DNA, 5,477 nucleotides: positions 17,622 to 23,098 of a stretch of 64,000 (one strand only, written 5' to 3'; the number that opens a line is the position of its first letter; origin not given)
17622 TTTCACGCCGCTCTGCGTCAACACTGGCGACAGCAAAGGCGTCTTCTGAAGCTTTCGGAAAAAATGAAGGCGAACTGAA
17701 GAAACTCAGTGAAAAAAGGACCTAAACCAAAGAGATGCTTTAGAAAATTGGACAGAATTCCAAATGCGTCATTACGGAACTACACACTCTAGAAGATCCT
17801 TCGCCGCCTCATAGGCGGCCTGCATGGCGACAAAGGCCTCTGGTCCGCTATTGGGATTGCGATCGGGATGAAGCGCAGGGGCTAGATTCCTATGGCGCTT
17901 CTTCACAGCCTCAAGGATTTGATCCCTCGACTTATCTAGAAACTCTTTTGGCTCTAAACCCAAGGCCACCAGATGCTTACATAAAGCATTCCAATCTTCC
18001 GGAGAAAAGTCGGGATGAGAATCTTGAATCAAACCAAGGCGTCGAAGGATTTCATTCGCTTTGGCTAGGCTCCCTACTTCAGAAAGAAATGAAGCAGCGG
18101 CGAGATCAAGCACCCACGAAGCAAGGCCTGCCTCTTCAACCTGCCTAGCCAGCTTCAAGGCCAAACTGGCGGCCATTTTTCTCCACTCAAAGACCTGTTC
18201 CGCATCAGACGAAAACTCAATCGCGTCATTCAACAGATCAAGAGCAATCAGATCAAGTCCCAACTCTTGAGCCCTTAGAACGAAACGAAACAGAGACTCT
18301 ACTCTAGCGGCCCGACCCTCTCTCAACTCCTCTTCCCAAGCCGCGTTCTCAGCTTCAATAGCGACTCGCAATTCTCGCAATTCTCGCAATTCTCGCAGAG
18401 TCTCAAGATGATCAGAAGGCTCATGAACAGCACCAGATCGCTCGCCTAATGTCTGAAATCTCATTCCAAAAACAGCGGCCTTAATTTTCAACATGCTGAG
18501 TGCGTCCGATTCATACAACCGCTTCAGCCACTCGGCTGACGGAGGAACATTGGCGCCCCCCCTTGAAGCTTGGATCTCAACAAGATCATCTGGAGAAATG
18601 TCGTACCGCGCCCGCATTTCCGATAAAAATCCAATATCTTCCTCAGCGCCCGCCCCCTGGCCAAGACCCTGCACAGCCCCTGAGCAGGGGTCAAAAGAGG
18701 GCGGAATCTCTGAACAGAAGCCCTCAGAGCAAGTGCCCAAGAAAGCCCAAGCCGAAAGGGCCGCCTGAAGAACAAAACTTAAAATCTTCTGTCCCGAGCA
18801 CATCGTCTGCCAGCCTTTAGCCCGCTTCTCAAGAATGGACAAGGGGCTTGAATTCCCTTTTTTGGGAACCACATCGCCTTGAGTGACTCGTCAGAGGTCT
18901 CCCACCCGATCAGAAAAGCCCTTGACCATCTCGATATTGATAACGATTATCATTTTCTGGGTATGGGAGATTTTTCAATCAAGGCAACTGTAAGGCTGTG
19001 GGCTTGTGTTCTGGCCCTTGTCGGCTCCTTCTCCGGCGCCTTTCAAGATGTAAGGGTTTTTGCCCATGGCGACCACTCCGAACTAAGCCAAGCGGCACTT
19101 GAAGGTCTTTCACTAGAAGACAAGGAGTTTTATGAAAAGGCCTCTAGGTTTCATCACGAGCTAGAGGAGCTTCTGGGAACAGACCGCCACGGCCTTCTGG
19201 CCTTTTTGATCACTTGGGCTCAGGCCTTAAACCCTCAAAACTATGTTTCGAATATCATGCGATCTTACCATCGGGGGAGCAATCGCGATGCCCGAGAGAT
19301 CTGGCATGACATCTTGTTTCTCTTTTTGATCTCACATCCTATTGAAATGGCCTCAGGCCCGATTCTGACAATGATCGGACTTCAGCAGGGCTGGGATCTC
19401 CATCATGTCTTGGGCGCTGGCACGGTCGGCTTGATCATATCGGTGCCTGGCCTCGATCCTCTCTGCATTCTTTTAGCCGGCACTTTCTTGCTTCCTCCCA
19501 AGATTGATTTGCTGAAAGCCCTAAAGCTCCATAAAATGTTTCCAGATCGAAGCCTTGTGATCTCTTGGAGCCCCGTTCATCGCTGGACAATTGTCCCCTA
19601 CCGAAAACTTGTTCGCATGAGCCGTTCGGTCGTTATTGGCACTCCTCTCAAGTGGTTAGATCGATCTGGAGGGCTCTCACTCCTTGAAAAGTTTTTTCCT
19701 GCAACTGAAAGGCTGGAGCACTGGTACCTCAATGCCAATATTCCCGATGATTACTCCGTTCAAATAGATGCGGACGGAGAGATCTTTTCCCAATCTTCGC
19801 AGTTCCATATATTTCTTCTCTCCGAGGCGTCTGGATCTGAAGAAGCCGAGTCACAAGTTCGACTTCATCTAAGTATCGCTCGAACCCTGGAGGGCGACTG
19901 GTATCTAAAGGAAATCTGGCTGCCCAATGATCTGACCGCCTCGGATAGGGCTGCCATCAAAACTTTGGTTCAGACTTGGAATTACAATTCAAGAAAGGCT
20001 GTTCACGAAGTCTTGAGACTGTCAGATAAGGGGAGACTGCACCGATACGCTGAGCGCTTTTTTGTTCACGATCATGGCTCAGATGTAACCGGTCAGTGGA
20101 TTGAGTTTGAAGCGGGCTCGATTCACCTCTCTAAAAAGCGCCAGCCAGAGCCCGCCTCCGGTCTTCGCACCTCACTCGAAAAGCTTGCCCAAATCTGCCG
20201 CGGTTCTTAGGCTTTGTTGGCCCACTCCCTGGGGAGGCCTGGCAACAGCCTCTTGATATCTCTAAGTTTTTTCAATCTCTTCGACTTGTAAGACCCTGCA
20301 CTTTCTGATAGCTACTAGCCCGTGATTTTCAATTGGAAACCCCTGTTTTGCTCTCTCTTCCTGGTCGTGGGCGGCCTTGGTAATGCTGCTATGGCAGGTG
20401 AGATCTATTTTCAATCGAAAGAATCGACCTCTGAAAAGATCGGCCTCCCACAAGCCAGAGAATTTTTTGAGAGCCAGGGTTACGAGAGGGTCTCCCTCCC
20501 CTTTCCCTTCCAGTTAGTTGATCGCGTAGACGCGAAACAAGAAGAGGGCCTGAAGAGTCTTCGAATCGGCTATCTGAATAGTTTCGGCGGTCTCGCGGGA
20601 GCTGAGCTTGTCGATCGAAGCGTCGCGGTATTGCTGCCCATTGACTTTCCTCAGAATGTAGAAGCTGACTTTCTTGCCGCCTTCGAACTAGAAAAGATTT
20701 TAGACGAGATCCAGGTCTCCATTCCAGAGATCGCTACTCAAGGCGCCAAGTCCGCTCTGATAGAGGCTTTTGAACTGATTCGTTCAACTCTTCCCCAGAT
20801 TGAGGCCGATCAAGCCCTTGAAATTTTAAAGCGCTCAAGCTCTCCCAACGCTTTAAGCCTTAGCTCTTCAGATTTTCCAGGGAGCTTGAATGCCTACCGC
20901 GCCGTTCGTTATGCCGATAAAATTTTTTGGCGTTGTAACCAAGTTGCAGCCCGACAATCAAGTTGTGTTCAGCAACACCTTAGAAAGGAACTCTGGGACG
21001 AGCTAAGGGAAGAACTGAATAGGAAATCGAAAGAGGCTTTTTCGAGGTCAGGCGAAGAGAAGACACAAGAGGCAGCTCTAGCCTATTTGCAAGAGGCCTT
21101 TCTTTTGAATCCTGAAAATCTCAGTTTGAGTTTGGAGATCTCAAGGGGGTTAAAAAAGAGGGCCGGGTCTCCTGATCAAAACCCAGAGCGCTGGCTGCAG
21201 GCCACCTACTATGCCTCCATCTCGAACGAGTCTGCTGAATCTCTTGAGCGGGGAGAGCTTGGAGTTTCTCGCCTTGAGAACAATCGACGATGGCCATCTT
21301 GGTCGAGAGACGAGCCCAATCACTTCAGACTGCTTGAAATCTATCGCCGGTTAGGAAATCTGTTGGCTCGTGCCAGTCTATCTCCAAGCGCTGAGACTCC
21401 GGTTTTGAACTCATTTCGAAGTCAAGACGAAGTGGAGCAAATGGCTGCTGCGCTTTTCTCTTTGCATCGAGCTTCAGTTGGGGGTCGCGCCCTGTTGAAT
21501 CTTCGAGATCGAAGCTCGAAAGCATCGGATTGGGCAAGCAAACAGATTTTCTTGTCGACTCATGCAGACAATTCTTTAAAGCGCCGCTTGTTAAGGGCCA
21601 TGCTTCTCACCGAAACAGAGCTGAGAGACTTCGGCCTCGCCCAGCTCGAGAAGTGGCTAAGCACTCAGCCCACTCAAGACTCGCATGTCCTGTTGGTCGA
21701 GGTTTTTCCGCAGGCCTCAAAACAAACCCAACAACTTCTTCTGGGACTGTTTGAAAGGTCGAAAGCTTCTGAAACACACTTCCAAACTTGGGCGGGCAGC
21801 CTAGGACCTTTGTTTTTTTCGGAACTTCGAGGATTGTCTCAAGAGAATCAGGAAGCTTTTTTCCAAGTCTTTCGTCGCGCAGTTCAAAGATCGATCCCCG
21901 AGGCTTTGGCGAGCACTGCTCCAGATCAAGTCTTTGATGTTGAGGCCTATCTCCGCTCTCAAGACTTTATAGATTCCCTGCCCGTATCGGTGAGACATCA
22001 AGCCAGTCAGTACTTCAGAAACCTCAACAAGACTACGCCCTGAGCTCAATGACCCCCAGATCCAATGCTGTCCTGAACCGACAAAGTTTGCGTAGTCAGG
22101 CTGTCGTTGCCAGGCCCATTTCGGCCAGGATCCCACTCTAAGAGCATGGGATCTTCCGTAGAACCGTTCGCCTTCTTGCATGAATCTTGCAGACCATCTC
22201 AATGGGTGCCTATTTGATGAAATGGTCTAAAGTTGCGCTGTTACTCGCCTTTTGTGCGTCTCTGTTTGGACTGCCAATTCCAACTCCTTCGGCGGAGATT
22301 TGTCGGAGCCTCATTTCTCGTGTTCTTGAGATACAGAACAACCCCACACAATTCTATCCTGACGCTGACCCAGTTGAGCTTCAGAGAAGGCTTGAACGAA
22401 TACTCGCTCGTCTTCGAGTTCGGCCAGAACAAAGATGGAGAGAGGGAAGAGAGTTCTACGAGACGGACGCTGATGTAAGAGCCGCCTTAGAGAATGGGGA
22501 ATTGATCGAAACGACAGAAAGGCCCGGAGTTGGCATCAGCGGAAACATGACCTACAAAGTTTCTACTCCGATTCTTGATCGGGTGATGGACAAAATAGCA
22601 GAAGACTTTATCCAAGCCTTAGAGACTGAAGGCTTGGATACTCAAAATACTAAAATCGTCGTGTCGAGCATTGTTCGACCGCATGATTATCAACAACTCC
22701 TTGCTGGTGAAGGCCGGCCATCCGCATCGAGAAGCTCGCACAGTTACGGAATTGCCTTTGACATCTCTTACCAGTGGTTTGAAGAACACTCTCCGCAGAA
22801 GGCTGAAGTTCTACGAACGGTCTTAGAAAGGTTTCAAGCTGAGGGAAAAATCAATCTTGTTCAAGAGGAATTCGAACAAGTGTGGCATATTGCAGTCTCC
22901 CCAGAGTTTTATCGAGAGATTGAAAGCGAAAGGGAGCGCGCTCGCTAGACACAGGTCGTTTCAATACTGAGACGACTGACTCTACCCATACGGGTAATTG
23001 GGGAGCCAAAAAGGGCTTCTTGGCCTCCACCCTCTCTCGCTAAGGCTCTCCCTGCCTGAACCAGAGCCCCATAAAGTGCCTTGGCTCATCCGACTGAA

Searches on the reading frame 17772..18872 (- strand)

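Call 38: search_protein_families(library=pfam, proteins=[window:17772-18872:-])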
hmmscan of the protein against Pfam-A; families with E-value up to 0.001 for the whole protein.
window:17772-18872:- (366 aa): 1 family
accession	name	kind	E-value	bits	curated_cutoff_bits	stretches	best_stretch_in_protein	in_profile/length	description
PF00226.36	DnaJ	-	1.1e-05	25.8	27.8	1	315-356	9-52/63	DnaJ domain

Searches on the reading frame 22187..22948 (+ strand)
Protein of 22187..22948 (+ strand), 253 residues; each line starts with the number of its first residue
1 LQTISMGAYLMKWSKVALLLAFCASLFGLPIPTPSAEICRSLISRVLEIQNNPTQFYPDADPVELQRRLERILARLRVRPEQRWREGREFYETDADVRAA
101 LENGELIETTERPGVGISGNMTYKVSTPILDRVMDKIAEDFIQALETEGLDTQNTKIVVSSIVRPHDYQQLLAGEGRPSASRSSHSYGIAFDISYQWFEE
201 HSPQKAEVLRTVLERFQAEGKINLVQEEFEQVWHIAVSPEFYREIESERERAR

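Call 10: search_protein_families(library=pfam, proteins=[window:22187-22948:+])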
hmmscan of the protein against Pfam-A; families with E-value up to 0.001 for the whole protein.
window:22187-22948:+ (253 aa): 1 family
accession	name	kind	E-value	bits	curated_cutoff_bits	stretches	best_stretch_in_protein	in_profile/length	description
PF18979.5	DUF5715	-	6.2e-17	62.2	26.8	1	126-237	52-170/171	Family of unknown function (DUF5715)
